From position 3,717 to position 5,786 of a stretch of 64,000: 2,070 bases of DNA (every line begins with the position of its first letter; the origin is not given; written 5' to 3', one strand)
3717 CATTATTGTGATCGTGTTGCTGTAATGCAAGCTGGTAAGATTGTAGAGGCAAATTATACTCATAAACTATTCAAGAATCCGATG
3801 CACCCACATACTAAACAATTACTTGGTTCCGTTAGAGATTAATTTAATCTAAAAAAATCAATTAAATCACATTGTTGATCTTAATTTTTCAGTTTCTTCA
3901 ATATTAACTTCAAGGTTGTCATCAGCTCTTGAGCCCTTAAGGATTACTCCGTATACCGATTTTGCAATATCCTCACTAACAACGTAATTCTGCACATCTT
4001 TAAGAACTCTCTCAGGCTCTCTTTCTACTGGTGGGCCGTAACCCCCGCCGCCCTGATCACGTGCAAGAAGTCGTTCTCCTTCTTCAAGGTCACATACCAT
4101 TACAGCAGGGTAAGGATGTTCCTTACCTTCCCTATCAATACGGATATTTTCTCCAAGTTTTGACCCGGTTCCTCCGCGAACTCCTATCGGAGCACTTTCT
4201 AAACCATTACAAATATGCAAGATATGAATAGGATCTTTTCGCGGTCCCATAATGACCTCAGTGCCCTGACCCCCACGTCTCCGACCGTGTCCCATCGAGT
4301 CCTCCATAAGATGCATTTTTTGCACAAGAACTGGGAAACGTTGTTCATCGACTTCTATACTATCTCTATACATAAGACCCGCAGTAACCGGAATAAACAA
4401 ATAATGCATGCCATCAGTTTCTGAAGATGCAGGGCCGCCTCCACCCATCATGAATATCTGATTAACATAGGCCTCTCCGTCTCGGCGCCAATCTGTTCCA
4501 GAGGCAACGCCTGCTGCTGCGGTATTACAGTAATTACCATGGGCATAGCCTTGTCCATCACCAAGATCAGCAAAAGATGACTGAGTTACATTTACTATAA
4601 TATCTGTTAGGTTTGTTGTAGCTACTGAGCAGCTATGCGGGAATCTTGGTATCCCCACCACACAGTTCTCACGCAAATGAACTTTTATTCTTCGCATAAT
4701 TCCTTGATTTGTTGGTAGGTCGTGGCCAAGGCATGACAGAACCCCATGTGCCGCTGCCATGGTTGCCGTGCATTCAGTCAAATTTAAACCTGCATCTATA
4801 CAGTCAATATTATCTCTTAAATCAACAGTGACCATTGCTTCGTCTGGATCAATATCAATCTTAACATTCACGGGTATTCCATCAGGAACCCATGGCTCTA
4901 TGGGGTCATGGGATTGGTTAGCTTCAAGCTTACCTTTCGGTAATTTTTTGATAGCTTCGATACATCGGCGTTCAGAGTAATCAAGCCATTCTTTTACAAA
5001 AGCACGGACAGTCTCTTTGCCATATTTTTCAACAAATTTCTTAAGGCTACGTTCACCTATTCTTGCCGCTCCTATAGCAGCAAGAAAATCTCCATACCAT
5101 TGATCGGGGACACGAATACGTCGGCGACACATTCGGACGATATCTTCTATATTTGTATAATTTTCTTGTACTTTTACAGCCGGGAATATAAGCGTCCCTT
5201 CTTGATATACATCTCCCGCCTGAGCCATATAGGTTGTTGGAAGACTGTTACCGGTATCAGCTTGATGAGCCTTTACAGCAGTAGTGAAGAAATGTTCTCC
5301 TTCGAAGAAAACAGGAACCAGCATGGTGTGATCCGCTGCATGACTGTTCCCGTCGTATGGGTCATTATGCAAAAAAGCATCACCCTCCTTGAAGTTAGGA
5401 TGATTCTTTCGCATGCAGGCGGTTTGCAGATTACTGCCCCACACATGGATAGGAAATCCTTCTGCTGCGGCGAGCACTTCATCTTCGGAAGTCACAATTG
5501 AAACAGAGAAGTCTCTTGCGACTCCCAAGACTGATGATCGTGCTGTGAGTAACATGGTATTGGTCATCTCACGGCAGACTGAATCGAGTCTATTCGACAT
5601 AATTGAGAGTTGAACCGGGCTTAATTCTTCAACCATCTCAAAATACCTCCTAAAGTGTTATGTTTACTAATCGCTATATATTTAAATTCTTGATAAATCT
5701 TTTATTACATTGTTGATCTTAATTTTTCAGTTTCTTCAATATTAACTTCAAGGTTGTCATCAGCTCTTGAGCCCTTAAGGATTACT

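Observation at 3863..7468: Near-perfect 1.8-kb tandem duplication of the hydantoinase-B gene, with divergence confined to the 5' ends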

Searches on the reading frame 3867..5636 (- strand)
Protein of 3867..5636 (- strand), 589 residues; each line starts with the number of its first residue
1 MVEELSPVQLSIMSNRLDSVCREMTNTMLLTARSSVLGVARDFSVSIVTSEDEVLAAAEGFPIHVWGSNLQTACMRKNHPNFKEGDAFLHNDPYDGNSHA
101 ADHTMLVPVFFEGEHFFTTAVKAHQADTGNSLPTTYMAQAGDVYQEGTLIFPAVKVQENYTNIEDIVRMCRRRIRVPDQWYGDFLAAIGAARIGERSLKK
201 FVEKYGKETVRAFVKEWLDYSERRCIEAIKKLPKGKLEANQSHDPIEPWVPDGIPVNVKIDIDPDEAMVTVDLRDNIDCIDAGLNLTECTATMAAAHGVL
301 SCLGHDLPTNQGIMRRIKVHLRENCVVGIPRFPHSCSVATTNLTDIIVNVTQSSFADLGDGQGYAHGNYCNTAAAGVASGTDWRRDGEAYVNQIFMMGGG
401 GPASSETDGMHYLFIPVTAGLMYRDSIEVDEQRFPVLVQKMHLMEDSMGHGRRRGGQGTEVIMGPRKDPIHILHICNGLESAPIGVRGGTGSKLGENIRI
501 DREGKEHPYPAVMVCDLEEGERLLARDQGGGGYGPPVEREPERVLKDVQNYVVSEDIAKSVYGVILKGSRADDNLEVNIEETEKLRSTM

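Call 8: search_protein_families(library=pfam, proteins=[window:3867-5636:-])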
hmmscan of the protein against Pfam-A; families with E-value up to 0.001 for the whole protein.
window:3867-5636:- (589 aa): 1 family
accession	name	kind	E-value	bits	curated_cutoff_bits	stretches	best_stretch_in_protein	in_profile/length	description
PF02538.19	Hydantoinase_B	-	1e-122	410.7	26.8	1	7-536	2-519/519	Hydantoinase B/oxoprolinase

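Call 10: find_encoding_contigs(protein=window:3867-5636:-, flank=10000, max_places=10)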
Protein window:3867-5636:- (589 aa): no gene with exactly this product is on record in the collection.

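Call 19: find_related_loci(query=window:3867-5636:-, collection=genome_contigs, flank=10000)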
Query window:3867-5636:- (589 aa) in genome_contigs; peptide patterns used: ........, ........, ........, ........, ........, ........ (x = any residue, [..] = any of these).
64 stretches matched a pattern; 25 encode a relative of the query (tblastn E <= 1e-3); 25 distinct loci.
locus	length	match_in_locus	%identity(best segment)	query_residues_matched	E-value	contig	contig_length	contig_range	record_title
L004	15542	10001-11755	94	5-589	0e+0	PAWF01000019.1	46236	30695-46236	MAG: Gammaproteobacteria bacterium isolate SAT1367 123745, whole genome shotgun sequence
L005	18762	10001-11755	88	5-589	0e+0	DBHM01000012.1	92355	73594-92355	MAG TPA_asm: Alphaproteobacteria bacterium UBA828 UBA828_contig_19313, whole genome shotgun sequence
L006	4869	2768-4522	84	5-589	0e+0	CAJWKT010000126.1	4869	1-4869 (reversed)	MAG TPA_asm: uncultured Gammaproteobacteria bacterium isolate ERR599008_bin.115_MetaBAT_v2.12.1_MAG genome assembly, con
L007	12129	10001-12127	87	1-589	0e+0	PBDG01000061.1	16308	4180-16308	MAG: Rhodospirillaceae bacterium isolate SP354 MHASMcontig_3097712, whole genome shotgun sequence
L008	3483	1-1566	87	68-589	0e+0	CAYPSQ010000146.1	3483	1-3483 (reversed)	MAG TPA_asm: uncultured Rhizobiaceae bacterium isolate SRP092796_co5_268 genome assembly, contig: NODE_74346_length_3483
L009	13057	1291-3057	88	1-589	0e+0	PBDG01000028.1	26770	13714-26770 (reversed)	MAG: Rhodospirillaceae bacterium isolate SP354 121380, whole genome shotgun sequence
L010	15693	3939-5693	72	5-589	0e+0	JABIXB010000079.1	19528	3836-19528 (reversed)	MAG: Rhodospirillaceae bacterium isolate SI073_bin108 k141_815503, whole genome shotgun sequence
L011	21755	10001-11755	72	5-589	0e+0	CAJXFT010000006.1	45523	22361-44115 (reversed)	MAG TPA_asm: uncultured Alphaproteobacteria bacterium isolate ERR599062_bin.171_MetaBAT_v2.12.1_MAG genome assembly, con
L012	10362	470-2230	70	3-589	0e+0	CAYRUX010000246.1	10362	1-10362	MAG TPA_asm: uncultured Rhizobiaceae bacterium isolate SRP092796_co4_670 genome assembly, contig: k141_2819706, whole ge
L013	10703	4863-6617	72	5-589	0e+0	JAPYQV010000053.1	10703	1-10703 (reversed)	MAG: Alphaproteobacteria bacterium isolate PW3.concoct.191_sub PW3_8437_length_10703_cov_6.427122, whole genome shotgun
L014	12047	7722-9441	73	4-589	0e+0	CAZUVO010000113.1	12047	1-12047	MAG TPA_asm: uncultured Rhizobiaceae bacterium isolate SRP200020_co5_29 genome assembly, contig: NODE_8279_length_12047_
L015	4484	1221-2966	53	5-586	0e+0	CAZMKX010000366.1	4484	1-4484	MAG TPA_asm: uncultured Myxococcales bacterium isolate SRP173033_co1_140 genome assembly, contig: NODE_56309_length_4484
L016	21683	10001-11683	48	4-566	3e-162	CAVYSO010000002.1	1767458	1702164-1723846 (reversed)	MAG: uncultured Solirubrobacteraceae bacterium isolate MFD05537.bin.2.92 genome assembly, contig: contig_3222, whole gen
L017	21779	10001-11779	47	4-589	5e-162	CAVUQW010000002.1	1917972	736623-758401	MAG: uncultured Solirubrobacteraceae bacterium isolate MFD05513.bin.2.65 genome assembly, contig: contig_4215, whole gen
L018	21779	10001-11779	47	4-589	9e-162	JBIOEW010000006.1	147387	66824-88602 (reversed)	MAG: Solirubrobacterales bacterium isolate GcA5-6 k141_688879_length_147387_cov_87.0000, whole genome shotgun sequence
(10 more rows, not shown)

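Call 24: find_related_loci(query=window:3867-5636:-, collection=metagenome_contigs, flank=6000)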
Query window:3867-5636:- (589 aa) in metagenome_contigs; peptide patterns used: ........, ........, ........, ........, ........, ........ (x = any residue, [..] = any of these).
149 stretches matched a pattern; 35 encode a relative of the query (tblastn E <= 1e-3); 32 distinct loci.
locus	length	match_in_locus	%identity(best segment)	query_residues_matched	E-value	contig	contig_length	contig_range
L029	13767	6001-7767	88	1-589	0e+0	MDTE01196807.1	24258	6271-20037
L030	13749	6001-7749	90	5-587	0e+0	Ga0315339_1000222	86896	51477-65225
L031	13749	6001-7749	90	5-587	0e+0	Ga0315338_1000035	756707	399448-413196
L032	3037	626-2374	89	5-587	0e+0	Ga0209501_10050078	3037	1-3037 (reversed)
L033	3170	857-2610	85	5-589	0e+0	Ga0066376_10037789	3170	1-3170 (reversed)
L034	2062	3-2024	89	49-589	0e+0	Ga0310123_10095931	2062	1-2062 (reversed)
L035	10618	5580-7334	73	5-589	0e+0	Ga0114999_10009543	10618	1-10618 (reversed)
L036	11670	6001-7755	89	5-589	0e+0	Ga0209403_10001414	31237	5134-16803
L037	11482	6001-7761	70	3-589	0e+0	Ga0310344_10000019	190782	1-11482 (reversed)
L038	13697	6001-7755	72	5-589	0e+0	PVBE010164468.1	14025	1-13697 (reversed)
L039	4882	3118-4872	71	5-589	0e+0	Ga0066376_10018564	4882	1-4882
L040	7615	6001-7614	75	5-542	0e+0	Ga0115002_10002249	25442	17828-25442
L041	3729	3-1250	88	172-587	0e+0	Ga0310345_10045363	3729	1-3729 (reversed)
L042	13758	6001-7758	62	3-588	0e+0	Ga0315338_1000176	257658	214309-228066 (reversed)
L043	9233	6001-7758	61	3-588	0e+0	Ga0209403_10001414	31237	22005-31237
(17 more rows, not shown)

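Call 38: search_solved_structures(query=window:3867-5636:-, max_evalue=1e-10)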
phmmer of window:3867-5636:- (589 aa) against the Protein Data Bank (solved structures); distinct sequences matched with E-value up to 1e-10: 5.
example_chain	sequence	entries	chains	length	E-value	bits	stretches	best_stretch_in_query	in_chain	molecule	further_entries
6yra_B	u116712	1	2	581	3.4e-59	203.7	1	5-571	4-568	Hydantoinase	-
7hk5_A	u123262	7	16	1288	2.4e-44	154.7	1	3-570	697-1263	N-methylhydantoinase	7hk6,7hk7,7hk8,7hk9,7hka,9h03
5l9w_A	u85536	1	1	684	9.2e-32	113.1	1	4-464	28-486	Acetophenone carboxylase delta subunit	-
5m45_A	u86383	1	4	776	4.4e-14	54.8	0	11-221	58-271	Acetone carboxylase alpha subunit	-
5svb_A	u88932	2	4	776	8.6e-14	53.8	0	11-221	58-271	Acetone carboxylase alpha subunit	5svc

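Call 43: search_protein_families(library=ncbifam, proteins=[window:3867-5636:-], max_evalue=1e-10)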
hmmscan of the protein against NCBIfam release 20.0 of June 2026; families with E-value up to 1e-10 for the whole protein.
window:3867-5636:- (589 aa): 2 families
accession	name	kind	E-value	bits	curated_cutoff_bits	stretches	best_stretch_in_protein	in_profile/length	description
NF050157.1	CapLactmsBetCapB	equivalog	2.6e-82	276.9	1000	1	6-571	2-564/577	caprolactamase subunit beta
NF042976.1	AcphenoCarb_ApcD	equivalog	2.1e-34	118.8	1500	1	4-461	28-485/685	acetophenone carboxylase subunit delta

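Call 57: search_solved_structures(query=window:3867-5636:-, max_evalue=1e-40, show_alignments=1)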
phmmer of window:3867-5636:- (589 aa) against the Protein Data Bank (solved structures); distinct sequences matched with E-value up to 1e-40: 2.
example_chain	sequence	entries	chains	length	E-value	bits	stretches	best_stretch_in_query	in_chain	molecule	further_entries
6yra_B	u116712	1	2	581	3.4e-59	203.7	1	5-571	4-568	Hydantoinase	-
7hk5_A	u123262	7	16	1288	2.4e-44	154.7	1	3-570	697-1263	N-methylhydantoinase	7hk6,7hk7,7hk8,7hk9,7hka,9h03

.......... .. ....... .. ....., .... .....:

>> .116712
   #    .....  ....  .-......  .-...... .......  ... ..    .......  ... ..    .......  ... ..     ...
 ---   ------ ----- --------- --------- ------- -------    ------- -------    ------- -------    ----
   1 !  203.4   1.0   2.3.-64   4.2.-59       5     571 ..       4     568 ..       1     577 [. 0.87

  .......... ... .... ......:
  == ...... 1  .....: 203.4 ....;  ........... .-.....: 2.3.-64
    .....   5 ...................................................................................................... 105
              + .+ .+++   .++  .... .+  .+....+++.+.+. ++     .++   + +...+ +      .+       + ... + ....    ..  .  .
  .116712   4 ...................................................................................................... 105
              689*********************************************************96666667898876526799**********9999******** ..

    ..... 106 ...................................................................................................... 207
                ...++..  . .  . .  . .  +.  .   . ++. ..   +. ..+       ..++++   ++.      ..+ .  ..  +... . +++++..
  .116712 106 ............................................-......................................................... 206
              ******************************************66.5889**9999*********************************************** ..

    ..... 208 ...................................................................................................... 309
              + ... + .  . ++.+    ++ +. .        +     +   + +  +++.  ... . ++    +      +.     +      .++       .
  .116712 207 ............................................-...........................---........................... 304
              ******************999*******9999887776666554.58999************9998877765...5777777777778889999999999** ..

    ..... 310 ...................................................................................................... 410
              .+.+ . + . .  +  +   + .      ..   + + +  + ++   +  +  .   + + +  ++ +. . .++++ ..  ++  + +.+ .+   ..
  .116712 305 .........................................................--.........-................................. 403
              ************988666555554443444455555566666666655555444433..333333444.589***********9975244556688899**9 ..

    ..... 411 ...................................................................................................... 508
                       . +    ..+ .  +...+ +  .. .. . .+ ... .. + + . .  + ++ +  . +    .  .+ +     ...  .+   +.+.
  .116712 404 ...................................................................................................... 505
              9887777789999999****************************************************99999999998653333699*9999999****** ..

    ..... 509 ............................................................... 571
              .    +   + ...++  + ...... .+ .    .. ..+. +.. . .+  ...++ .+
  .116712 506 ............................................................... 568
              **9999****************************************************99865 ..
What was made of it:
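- Closest known: Caprolactamase CapAB of Pseudomonas jessenii. Same: It is the best solved match for HyuB (E=3e-59, calls 38, 57).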
